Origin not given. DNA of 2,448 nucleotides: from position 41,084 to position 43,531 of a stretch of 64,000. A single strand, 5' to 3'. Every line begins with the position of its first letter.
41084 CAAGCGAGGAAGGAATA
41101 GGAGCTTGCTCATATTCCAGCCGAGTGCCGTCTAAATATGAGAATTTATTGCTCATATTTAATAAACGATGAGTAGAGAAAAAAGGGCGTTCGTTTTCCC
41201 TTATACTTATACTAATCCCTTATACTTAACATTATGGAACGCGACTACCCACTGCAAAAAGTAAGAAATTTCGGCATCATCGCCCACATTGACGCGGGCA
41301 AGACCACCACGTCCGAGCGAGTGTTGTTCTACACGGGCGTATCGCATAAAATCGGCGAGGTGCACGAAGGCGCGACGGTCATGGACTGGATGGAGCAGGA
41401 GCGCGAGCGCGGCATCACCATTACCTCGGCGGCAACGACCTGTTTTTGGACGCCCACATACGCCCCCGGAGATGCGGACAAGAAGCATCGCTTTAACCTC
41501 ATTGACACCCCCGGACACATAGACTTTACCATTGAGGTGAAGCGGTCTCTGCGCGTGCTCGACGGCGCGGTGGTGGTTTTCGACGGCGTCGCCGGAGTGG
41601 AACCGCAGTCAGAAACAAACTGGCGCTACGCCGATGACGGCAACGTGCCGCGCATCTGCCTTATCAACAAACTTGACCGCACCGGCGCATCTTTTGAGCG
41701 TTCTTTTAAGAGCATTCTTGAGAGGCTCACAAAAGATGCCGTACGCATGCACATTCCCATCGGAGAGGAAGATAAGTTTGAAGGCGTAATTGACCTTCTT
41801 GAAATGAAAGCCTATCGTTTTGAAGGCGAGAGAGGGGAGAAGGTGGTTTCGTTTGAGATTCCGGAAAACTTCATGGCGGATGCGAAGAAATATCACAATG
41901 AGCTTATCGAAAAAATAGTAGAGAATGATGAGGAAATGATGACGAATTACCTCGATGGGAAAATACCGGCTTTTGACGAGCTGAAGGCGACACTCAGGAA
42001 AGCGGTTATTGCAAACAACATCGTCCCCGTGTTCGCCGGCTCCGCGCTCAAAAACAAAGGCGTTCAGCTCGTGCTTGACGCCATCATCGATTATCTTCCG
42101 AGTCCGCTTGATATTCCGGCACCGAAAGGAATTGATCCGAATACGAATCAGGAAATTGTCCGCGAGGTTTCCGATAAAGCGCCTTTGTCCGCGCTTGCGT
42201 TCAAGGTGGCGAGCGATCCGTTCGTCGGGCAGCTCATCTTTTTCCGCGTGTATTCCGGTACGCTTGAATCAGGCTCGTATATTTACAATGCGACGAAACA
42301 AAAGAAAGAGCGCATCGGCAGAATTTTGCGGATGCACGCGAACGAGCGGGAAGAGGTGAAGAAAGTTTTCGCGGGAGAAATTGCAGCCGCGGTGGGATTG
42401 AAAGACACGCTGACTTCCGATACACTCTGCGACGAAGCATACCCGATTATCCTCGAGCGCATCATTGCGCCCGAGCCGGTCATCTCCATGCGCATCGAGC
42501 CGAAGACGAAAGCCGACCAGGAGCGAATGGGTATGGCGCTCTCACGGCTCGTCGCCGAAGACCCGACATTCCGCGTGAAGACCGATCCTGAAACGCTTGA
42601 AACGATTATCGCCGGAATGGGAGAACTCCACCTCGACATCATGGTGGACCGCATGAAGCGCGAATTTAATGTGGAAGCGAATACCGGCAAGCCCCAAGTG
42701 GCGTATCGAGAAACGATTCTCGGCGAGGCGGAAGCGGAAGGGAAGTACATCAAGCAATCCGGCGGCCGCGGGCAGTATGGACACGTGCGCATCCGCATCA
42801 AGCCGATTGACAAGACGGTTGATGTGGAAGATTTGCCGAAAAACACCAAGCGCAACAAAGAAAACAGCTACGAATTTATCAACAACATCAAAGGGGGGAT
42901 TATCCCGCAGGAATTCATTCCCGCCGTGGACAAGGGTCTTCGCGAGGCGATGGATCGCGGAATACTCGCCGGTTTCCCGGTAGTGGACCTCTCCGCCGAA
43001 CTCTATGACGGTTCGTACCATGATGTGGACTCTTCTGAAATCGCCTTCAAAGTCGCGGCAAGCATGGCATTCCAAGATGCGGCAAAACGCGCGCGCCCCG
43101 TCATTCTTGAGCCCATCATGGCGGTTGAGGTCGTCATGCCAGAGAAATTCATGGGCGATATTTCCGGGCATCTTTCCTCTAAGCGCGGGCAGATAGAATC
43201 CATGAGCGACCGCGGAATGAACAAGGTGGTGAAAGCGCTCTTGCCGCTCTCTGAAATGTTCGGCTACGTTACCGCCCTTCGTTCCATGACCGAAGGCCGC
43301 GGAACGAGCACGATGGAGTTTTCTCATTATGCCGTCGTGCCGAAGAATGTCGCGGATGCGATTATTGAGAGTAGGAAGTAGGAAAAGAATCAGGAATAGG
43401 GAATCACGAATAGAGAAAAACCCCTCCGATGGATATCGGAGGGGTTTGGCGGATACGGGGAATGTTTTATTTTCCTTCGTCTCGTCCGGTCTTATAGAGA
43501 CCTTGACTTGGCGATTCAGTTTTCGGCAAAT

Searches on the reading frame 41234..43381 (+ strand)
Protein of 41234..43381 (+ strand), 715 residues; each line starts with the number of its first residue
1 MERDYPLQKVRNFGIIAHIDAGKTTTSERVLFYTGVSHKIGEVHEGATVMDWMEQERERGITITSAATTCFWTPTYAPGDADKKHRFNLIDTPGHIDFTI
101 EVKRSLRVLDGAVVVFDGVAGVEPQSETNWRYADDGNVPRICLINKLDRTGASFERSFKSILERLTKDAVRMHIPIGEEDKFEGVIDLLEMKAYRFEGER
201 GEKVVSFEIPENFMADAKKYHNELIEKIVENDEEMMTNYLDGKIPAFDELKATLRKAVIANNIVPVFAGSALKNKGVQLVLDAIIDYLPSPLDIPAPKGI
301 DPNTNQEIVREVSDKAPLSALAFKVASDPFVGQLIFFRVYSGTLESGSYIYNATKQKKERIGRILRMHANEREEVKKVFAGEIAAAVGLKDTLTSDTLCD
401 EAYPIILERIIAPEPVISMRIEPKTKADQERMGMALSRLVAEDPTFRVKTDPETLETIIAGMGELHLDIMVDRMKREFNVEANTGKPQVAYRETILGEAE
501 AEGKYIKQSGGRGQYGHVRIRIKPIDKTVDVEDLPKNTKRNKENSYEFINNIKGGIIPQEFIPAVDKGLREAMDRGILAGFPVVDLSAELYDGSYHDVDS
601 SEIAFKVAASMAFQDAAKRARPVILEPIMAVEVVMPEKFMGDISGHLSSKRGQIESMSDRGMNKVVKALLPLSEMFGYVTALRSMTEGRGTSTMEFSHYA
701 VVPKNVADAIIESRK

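Call 17: search_protein_families(library=pfam, proteins=[window:41234-43381:+], max_evalue=0.00001)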
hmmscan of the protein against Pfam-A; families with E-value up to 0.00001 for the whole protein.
window:41234-43381:+ (715 aa): 7 families
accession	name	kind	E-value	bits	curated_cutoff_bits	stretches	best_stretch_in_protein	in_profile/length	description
PF00009.33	GTP_EFTU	-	1e-60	205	26.5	1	9-290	2-188/188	Elongation factor Tu GTP binding domain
PF03764.24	EFG_IV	-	2.8e-40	137.3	24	1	487-620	1-120/121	Elongation factor G, domain IV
PF14492.12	EFG_III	-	8e-33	112.8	27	1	413-486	2-75/75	Elongation Factor G, domain III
PF00679.30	EFG_C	-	9.4e-29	99.7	27.9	1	624-708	2-87/89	Elongation factor G C-terminus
PF03144.31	GTP_EFTU_D2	-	1.2e-18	67.7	30.3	1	332-399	1-73/73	Elongation factor Tu domain 2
PF22042.2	EF-G_D2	-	7.7e-17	61.6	27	1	317-400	1-83/84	Elongation factor G domain 2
PF16658.11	RF3_C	-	8.2e-06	26.1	40.1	0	418-497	12-91/132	Class II release factor RF3, C-terminal domain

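Call 21: find_homologous_proteins(query=window:41234-43381:+, max_evalue=1e-50)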
Query window:41234-43381:+ (715 aa): 8000 proteins with E <= 1e-50 among 8000 candidates; the best 120 are listed.
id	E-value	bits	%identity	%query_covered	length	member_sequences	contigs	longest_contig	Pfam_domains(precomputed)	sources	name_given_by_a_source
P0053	0.0e+0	1598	100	100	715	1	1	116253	PF00679.31,PF14492.13,PF00009.34,PF03764.25,PF16658.12,PF03144.32,PF22042.3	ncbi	-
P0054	0.0e+0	1537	95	100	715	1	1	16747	PF00679.31,PF14492.13,PF00009.34,PF03764.25,PF16658.12,PF03144.32,PF22042.3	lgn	-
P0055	0.0e+0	1512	94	100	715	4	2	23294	PF00679.31,PF14492.13,PF00009.34,PF03764.25,PF16658.12,PF03144.32,PF22042.3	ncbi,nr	ncbi:MAG: elongation factor G [Parcubacteria group bacterium]|nr:elongation factor G [Parcubacteria 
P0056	0.0e+0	1416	87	100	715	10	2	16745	PF00679.31,PF14492.13,PF00009.34,PF03764.25,PF16658.12,PF03144.32,PF22042.3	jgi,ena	-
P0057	0.0e+0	1395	86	100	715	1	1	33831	PF00679.31,PF14492.13,PF00009.34,PF03764.25,PF16658.12,PF03144.32,PF22042.3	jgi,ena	-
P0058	0.0e+0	1391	85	100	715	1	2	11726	PF00679.31,PF14492.13,PF00009.34,PF03764.25,PF16658.12,PF03144.32,PF22042.3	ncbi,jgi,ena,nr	ncbi:MAG: elongation factor G [Candidatus Paceibacterota bacterium]|jgi:elongation factor G|nr:elong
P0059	0.0e+0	1386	85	100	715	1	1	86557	PF00679.31,PF14492.13,PF00009.34,PF03764.25,PF16658.12,PF03144.32,PF22042.3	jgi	jgi:elongation factor G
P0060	0.0e+0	1383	85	100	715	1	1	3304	PF00679.31,PF14492.13,PF00009.34,PF03764.25,PF16658.12,PF03144.32,PF22042.3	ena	-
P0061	0.0e+0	1379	84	100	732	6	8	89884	PF00679.31,PF14492.13,PF00009.34,PF03764.25,PF16658.12,PF03144.32,PF22042.3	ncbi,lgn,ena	-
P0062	0.0e+0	1378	85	100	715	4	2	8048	PF00679.31,PF14492.13,PF00009.34,PF03764.25,PF16658.12,PF03144.32,PF22042.3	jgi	jgi:elongation factor G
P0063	0.0e+0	1371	84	100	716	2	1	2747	PF00679.31,PF14492.13,PF00009.34,PF03764.25,PF16658.12,PF03144.32,PF22042.3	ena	-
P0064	0.0e+0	1369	84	99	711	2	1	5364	PF00679.31,PF14492.13,PF00009.34,PF03764.25,PF16658.12,PF03144.32,PF22042.3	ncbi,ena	-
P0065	0.0e+0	1367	84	100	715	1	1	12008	PF00679.31,PF14492.13,PF00009.34,PF03764.25,PF16658.12,PF03144.32,PF22042.3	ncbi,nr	ncbi:elongation factor G [bacterium]|nr:elongation factor G [bacterium]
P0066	0.0e+0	1358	83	100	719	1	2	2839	PF00679.31,PF14492.13,PF00009.34,PF03764.25,PF16658.12,PF03144.32,PF22042.3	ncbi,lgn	-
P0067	0.0e+0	1304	80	100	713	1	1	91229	PF00679.31,PF14492.13,PF00009.34,PF03764.25,PF03144.32,PF22042.3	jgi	-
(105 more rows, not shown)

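Call 36: find_encoding_contigs(protein=P0053, flank=10000, max_places=2)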
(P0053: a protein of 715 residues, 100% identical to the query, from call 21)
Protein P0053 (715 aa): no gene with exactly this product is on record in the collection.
